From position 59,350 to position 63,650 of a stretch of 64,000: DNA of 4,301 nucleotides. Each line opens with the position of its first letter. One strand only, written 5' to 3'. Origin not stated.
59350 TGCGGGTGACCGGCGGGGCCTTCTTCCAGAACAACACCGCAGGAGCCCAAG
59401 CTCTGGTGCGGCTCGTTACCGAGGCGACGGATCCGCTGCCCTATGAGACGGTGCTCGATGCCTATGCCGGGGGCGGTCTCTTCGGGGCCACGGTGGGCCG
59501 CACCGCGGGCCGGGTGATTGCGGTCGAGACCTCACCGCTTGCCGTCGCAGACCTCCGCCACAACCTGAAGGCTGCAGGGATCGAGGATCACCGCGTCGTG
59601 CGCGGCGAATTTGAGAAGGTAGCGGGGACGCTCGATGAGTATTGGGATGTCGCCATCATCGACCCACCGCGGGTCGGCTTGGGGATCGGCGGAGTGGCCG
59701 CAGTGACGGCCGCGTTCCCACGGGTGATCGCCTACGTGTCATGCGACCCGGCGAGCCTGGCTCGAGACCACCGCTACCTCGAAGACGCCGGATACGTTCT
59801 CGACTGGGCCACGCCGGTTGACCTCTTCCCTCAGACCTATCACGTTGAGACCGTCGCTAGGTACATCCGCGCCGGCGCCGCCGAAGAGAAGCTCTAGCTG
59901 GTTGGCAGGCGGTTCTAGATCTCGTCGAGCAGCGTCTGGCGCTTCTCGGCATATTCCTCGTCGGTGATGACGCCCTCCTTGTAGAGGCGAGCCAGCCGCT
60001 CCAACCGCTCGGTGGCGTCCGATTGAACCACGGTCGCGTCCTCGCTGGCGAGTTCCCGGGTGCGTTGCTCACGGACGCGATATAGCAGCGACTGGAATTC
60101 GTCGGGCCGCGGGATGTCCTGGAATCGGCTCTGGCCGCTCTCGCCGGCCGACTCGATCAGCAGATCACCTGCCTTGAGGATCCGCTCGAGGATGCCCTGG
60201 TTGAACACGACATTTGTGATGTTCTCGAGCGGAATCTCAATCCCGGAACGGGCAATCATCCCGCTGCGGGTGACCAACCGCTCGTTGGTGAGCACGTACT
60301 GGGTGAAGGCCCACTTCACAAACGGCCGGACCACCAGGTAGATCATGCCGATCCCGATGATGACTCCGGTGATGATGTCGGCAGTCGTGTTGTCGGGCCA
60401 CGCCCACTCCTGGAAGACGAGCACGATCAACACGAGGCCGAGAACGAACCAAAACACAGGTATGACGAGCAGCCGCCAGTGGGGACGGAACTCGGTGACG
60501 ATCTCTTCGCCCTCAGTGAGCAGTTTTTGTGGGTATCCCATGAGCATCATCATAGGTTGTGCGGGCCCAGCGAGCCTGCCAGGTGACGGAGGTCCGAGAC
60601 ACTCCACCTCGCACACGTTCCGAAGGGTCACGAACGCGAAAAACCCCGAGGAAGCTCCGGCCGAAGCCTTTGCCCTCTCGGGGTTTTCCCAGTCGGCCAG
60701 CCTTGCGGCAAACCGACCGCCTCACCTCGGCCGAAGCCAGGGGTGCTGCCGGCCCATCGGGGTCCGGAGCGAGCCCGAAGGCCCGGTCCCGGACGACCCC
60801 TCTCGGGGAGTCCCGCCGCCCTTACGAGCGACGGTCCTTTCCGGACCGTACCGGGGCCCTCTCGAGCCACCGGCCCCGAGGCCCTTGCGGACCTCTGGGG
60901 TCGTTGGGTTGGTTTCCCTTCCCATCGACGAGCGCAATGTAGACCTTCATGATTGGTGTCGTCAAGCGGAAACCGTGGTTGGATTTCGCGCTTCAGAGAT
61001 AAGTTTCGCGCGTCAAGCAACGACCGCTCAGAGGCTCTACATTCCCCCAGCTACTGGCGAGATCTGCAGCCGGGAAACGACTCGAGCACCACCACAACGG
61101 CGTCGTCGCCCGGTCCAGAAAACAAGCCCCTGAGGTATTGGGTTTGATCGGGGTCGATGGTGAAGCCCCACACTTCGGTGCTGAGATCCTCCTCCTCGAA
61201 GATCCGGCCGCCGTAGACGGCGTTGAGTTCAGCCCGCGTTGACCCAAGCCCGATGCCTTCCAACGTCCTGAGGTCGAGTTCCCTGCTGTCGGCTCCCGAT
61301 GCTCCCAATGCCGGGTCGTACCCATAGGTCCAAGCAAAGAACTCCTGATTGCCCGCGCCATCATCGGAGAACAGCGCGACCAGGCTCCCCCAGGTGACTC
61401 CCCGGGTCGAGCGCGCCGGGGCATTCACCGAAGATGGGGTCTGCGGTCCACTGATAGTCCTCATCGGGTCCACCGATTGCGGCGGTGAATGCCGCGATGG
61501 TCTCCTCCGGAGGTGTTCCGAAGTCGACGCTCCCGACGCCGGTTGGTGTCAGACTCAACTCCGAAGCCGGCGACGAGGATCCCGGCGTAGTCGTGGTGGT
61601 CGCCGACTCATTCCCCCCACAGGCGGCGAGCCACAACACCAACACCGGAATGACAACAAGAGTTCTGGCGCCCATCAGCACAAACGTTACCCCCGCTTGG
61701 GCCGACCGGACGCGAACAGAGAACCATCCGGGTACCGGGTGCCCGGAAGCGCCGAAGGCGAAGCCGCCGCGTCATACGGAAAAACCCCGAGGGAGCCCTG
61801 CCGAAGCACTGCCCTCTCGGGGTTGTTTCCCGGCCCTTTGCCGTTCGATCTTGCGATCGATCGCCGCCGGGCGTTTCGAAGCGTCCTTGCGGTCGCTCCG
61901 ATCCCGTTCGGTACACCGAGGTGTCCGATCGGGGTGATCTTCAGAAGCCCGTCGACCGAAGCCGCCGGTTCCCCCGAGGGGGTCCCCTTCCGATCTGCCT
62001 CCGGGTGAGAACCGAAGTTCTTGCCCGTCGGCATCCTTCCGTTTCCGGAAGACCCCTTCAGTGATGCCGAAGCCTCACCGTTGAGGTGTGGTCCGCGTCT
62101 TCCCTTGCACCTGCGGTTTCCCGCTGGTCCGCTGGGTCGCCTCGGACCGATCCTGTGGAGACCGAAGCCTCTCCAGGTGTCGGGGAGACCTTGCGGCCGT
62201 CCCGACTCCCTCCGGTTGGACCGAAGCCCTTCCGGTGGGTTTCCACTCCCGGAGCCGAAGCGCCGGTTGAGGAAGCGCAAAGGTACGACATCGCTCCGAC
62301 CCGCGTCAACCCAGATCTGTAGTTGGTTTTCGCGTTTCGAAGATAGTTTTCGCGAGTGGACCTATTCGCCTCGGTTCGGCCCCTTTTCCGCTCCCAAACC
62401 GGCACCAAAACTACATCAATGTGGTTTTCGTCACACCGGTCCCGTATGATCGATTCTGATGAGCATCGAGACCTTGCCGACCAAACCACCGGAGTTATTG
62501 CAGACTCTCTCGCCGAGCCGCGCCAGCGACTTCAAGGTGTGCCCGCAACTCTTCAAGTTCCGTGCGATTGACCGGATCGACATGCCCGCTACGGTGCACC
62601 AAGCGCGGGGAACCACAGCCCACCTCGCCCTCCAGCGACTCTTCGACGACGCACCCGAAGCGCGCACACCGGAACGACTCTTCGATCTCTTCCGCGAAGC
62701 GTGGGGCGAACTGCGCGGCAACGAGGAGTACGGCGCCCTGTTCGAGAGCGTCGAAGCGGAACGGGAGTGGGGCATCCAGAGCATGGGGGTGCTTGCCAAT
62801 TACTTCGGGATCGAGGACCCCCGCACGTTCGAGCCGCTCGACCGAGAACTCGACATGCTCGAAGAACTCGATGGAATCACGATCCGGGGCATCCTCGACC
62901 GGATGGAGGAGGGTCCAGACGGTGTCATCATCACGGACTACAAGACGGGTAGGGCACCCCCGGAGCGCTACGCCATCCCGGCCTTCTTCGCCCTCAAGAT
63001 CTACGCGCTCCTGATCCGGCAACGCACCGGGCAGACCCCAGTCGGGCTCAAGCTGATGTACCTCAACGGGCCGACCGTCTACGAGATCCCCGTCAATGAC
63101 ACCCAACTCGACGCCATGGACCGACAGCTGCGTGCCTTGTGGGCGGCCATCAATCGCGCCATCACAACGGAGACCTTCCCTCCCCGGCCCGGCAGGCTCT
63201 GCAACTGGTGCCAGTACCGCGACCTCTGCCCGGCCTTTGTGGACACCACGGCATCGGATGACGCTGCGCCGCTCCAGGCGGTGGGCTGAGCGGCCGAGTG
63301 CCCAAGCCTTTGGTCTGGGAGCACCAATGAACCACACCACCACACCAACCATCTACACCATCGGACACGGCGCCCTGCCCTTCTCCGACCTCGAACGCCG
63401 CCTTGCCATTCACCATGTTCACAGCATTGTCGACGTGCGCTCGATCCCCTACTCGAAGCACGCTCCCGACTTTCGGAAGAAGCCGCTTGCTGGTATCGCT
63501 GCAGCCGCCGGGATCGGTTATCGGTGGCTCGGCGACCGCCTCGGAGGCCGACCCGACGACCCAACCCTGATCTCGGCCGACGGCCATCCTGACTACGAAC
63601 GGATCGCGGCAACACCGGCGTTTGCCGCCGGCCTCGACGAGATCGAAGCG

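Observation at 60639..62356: Two paralogous promoter-leader-terminator units with UUCG-rich structured leaders precede a lipoprotein gene and a PH/SHOCT membrane-protein gene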

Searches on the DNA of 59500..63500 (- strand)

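Call 3: search_rna_families(source=window, start=59500, end=63500, threshold=evalue, max_evalue=10, show_alignments=3)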
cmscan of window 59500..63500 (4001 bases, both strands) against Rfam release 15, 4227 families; matches with E-value up to 10: 4.
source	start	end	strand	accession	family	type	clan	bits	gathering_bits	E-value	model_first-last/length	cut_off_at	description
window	63323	63430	-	RF00312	snoZ206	Gene; snRNA; snoRNA; CD-box;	-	24.3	50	0.29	1-129/129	no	Small nucleolar RNA Z206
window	63244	63296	-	RF02136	HTT-AS1_3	Gene; lncRNA;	-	18.9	70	2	1-60/60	no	HTT antisense RNA 1 conserved region 3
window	62251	62298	-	RF01716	PhotoRC-I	Cis-reg;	-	15.2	45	1.8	1-44/44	no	PhotoRC-I RNA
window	60338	60377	+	RF01119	sR32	Gene; snRNA; snoRNA; CD-box;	-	13.7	40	2.6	1-57/57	no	Small nucleolar RNA sR32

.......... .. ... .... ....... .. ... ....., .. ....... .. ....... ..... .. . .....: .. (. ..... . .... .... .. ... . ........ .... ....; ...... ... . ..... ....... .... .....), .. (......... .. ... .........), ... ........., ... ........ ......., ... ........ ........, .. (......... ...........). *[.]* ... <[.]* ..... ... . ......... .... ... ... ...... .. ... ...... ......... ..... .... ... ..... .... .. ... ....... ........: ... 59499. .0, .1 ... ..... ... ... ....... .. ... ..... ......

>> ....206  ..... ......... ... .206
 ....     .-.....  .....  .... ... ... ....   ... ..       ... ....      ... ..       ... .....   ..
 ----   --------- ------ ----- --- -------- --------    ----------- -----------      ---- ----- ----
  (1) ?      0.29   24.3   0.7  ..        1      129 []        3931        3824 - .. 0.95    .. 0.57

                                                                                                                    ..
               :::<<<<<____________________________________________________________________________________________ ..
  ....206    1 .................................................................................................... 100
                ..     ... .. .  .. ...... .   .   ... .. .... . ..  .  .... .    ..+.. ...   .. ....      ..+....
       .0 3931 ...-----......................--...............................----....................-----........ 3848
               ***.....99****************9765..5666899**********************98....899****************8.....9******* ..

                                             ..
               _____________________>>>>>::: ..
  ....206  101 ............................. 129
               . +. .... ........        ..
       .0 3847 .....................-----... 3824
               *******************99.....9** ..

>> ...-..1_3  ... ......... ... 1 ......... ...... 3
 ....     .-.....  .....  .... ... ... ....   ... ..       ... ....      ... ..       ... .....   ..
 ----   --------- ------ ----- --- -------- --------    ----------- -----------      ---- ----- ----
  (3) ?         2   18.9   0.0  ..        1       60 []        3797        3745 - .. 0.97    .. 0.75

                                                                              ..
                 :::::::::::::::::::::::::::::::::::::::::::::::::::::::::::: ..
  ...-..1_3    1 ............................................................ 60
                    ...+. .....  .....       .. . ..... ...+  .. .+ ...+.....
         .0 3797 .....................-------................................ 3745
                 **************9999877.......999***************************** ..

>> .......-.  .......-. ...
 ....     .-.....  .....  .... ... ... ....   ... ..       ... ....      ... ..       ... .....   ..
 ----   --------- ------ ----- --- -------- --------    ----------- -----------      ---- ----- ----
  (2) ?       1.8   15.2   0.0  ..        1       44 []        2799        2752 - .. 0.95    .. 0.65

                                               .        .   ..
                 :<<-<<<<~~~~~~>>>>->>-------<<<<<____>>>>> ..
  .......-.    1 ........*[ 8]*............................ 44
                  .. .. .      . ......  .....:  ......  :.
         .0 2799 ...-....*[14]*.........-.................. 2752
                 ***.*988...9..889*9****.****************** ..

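Call 51: search_rna_families(sources=[L025, L046, L051, L023, L030, L069, L091, L128, L037, L010, L016, L054, L058, L108, L122, L003, L004], threshold=gathering)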
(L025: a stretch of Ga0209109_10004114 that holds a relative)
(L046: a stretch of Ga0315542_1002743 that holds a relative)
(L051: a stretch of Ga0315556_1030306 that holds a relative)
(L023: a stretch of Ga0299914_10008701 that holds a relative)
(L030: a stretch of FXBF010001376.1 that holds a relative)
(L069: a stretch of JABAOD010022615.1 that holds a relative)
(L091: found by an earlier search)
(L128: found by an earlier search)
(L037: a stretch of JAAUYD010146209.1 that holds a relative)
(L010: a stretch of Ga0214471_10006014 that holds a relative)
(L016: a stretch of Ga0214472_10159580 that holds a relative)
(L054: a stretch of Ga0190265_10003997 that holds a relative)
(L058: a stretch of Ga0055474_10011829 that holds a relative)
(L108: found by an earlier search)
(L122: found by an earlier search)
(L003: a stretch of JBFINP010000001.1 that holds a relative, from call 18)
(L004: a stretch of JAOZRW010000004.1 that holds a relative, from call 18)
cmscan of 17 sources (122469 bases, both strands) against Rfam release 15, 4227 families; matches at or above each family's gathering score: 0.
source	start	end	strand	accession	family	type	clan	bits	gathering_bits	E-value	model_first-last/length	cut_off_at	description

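Call 69: search_rna_families(source=L008, threshold=gathering)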
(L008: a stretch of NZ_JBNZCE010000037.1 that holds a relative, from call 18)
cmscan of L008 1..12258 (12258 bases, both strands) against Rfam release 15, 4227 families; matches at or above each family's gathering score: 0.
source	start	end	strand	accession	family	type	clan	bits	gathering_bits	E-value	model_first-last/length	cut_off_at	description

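Call 75: search_with_rna_model(model_id=R1, sources=[L001, L002, L003, L004, L005, L008, L129, L130, L131, L132], max_evalue=0.001)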
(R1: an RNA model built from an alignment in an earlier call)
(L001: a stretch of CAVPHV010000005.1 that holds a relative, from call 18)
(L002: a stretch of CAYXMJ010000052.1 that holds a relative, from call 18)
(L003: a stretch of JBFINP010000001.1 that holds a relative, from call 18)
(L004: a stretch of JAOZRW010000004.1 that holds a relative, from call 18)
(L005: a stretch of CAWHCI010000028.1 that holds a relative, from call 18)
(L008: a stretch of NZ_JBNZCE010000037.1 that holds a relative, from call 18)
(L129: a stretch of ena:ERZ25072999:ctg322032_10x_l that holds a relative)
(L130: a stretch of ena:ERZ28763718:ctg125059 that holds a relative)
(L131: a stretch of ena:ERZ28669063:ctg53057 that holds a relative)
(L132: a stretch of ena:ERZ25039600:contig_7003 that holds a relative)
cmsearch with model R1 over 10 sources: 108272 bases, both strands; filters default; matches with E-value up to 0.001: 23.
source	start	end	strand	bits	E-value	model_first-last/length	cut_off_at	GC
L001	5852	5908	+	74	1.2e-17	1-57/57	no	0.63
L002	5801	5857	+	73.1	2.1e-17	1-57/57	no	0.65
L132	3235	3291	-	71.8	4.8e-17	1-57/57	no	0.63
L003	5877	5933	+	69.4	2.1e-16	1-57/57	no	0.7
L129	3211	3266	-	67.5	6.8e-16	1-57/57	no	0.66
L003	4835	4891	+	66.4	1.3e-15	1-57/57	no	0.63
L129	2184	2238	-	56.5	6.2e-13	1-57/57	no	0.6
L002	4675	4729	+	55.6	1.1e-12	1-57/57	no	0.6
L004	5928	5972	+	53.9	3.1e-12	1-57/57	no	0.67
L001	5061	5115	+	53.8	3.3e-12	1-57/57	no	0.62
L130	1633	1689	-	47.8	1.4e-10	1-57/57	no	0.6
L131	1725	1781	-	47.8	1.4e-10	1-57/57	no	0.6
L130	3097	3151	-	44.8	8.6e-10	1-57/57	no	0.58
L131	3189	3243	-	44.8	8.6e-10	1-57/57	no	0.58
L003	5874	5930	-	33.9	7.3e-07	1-57/57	no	0.72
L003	4832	4888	-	33.7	8.2e-07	1-57/57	no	0.63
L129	2187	2241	+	30.6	5.5e-06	1-57/57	no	0.62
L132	3238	3294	+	30.4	6.3e-06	1-57/57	no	0.61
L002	5798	5854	-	29.1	1.4e-05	1-57/57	no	0.63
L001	5849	5905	-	28.9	1.5e-05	1-57/57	no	0.61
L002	4672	4726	-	26.8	5.9e-05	1-57/57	no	0.65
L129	3214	3269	+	26.4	7.2e-05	1-57/57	no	0.7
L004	5925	5969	-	25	0.00017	1-57/57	no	0.64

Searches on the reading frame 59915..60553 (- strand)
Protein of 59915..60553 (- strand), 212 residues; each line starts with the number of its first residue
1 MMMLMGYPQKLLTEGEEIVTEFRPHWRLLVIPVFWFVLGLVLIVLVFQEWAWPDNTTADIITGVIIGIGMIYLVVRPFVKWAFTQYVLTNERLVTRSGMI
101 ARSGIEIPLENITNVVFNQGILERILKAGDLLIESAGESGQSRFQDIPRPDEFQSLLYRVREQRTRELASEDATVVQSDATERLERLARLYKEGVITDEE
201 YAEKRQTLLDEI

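Call 16: search_protein_families(library=pfam, proteins=[window:59915-60553:-], max_evalue=0.01)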
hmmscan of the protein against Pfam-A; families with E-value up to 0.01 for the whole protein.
window:59915-60553:- (212 aa): 3 families
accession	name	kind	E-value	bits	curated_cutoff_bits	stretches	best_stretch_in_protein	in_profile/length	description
PF03703.20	bPH_2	-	8e-19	68.1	22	1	81-155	1-76/78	Bacterial PH domain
PF09851.14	SHOCT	-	2.4e-08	33.9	27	1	182-209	1-28/28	Short C-terminal domain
PF05120.17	GvpG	-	0.0017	18.9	30.6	1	182-212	35-65/67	Gas vesicle protein G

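Call 18: find_related_loci(query=window:59915-60553:-, collection=genome_contigs, flank=6000)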
Query window:59915-60553:- (212 aa) in genome_contigs; peptide patterns used: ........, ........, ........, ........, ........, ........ (x = any residue, [..] = any of these).
140 stretches matched a pattern; 8 encode a relative of the query (tblastn E <= 1e-3); 8 distinct loci.
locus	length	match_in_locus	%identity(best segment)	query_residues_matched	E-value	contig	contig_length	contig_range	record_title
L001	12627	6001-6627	90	4-212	9e-128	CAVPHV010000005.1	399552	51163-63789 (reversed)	MAG: uncultured Acidimicrobiia bacterium isolate MFD09964.bin.1.311 genome assembly, contig: contig_25686, whole genome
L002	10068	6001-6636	92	1-212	3e-126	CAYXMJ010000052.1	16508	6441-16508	MAG TPA_asm: uncultured Acidimicrobiaceae bacterium isolate binchicken_co373_9 genome assembly, contig: NODE_759_length_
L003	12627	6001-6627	60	5-212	2e-81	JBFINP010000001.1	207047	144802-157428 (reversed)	MAG: Acidimicrobiia bacterium isolate Mix_sand12.2021.10.G.66 k141_612098_length_207047_cov_32.5419, whole genome shotgu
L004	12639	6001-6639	53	2-212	2e-72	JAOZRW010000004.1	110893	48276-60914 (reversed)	MAG: Acidimicrobiia bacterium isolate GMC6.maxbin2.077 GMC6_32_length_110893_cov_10.695917, whole genome shotgun sequenc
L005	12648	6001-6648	35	8-212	8e-31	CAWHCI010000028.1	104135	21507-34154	MAG: uncultured Acidimicrobiaceae bacterium isolate MFD03551.bin.2.127 genome assembly, contig: contig_80500, whole geno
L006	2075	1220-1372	44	159-212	1e-8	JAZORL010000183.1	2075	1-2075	MAG: Candidatus Scatosoma sp. isolate T1900045556_YK20190250.MAGScoT_cleanbin_000047 SGB_7900_k141_1601403, whole genome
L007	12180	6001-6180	48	159-212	1e-7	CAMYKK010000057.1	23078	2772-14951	MAG: uncultured Gammaproteobacteria bacterium isolate FCS_M_Gamma_075 genome assembly, contig: scaffold_1824, whole geno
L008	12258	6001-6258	34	107-211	1e-7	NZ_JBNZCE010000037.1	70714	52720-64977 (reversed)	Actinoplanes sp. G11-F43 G11-F43scaffold37, whole genome shotgun sequence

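Call 46: search_protein_families(library=padloc, proteins=[window:59915-60541:-], max_evalue=0.01)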
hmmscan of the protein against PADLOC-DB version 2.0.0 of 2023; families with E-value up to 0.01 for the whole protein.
window:59915-60541:- (208 aa): 0 families

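Call 47: search_protein_families(library=ncbifam, proteins=[window:59915-60541:-], max_evalue=0.001)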
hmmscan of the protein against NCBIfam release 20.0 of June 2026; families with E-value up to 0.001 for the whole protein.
window:59915-60541:- (208 aa): 1 family
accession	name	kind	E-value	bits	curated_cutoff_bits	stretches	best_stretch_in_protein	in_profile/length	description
NF040894.1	puhB_PGC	equivalog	5.2e-06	26.4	110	1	8-113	16-130/176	photosynthetic complex putative assembly protein PuhB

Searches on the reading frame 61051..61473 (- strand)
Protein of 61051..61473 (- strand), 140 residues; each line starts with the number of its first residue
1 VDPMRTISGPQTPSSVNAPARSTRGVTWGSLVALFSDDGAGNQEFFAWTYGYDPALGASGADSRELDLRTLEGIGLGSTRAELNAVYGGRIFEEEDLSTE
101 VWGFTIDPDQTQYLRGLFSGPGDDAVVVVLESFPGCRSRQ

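Call 16: search_protein_families(library=pfam, proteins=[window:61051-61473:-], max_evalue=0.01)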
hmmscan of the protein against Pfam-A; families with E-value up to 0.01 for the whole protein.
window:61051-61473:- (140 aa): 0 families

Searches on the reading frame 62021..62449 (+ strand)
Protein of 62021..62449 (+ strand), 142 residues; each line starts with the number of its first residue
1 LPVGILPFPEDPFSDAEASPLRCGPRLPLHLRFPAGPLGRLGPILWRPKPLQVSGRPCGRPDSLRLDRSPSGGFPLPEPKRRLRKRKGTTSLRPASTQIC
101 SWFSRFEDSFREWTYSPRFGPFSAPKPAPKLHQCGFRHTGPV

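Call 48: search_protein_families(library=pfam, proteins=[window:62021-62449:+], max_evalue=0.1)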
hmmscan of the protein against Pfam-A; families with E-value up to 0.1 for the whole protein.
window:62021-62449:+ (142 aa): 1 family
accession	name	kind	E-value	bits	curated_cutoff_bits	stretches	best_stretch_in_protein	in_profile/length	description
PF17466.7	NinD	-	0.0073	16.8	35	1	63-81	27-45/57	Family of unknown function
